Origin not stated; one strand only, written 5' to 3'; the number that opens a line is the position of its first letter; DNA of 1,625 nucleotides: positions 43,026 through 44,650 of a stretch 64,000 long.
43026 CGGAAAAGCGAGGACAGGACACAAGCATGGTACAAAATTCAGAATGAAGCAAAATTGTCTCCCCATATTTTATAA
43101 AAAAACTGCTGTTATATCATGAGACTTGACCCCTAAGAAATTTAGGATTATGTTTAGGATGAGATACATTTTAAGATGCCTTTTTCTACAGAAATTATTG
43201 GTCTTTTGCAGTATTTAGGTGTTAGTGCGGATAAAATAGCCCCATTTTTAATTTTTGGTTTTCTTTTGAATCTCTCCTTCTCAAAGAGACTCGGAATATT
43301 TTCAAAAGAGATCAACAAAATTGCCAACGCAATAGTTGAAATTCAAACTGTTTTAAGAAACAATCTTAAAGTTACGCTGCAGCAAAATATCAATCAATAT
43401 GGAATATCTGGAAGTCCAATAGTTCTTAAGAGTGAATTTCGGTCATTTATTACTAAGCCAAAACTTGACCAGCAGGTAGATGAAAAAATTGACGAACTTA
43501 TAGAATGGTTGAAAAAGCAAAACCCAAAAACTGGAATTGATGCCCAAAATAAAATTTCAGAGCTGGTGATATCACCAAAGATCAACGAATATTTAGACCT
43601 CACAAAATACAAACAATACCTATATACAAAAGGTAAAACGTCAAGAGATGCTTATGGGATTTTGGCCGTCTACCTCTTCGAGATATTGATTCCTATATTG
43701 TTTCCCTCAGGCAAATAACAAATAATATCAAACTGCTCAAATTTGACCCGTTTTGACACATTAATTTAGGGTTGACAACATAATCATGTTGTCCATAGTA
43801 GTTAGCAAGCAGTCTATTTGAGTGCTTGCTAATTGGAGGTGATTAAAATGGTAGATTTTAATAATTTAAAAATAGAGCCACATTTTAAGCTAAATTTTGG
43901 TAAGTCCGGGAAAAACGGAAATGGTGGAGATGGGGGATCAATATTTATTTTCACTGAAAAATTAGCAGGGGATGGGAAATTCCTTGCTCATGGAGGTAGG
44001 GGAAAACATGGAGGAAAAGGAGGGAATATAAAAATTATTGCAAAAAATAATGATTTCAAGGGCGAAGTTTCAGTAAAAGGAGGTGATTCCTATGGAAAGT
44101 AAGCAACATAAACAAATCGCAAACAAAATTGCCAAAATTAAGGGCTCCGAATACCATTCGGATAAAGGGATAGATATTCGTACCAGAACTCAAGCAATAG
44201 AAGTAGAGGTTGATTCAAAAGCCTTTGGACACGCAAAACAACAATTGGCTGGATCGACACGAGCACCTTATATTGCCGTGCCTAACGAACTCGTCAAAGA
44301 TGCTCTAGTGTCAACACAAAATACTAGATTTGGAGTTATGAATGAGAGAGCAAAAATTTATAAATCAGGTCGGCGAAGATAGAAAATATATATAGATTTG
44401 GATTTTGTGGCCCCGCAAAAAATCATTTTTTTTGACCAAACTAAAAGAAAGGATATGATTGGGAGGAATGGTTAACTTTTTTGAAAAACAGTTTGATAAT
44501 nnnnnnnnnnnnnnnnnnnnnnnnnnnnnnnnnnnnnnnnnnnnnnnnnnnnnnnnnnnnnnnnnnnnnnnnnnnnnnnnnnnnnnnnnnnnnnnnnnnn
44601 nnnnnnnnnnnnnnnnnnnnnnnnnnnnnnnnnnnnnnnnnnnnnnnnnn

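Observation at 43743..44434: Two overlapping small genes with identical SDs behind a doubly palindromic promoter (TA-like or novel effector module)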

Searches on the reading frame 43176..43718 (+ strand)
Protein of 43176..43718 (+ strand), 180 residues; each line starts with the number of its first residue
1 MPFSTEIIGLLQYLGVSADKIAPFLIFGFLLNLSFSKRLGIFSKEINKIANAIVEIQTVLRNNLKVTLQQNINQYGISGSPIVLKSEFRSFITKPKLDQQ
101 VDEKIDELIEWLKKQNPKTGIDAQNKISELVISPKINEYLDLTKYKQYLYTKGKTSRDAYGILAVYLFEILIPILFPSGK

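Call 3: search_protein_families(library=pfam, proteins=[window:43176-43718:+], max_evalue=1)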
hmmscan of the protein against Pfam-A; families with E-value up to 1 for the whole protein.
window:43176-43718:+ (180 aa): 4 families
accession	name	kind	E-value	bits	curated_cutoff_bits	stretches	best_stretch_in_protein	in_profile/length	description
PF04320.19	YggL_50S_bp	-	0.036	15.4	27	0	22-116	10-87/102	YggL 50S ribosome-binding protein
PF07855.17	ATG101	-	0.059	13.6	26.5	1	92-128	46-78/158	Autophagy-related protein 101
PF06090.18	Ins_P5_2-kin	-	0.2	11.4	22.7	1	40-115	184-254/375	Inositol-pentakisphosphate 2-kinase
PF24397.1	VNG_1110C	-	0.22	11.8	27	1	50-86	17-53/66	VNG_1110C-like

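Call 15: search_protein_families(library=padloc, proteins=[window:43176-43718:+], max_evalue=1)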
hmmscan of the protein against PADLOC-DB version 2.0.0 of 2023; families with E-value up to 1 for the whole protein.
window:43176-43718:+ (180 aa): 0 families

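Call 16: search_protein_families(library=phrogs, proteins=[window:43176-43718:+], max_evalue=1)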
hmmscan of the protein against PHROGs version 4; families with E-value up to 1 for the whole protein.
window:43176-43718:+ (180 aa): 3 families
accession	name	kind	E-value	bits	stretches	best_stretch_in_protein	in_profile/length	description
phrog_7582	-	unknown function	0.02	15.6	1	42-129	4-93/197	-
phrog_38548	-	unknown function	0.044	15.1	1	99-146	5-50/70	-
phrog_29319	-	unknown function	0.12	13.5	1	36-66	9-39/43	-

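Call 17: search_protein_families(library=ncbifam, proteins=[window:43176-43718:+], max_evalue=1)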
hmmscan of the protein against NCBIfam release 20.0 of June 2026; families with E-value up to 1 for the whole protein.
window:43176-43718:+ (180 aa): 1 family
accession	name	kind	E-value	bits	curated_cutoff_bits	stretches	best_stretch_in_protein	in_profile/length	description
NF006292.0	PRK08475.1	equivalog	0.0055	16.4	166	1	24-115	35-129/171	F0F1 ATP synthase subunit B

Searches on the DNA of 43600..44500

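Call 82: search_rna_families(source=window, start=43600, end=44500, threshold=evalue, max_evalue=1)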
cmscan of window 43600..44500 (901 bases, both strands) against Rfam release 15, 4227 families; matches with E-value up to 1: 1.
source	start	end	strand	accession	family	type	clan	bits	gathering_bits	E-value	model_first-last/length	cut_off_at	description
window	43660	43681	-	RF01768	flavi_FSE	Cis-reg; frameshift_element;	-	16.5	43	0.49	1-62/62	no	ribosomal frameshift site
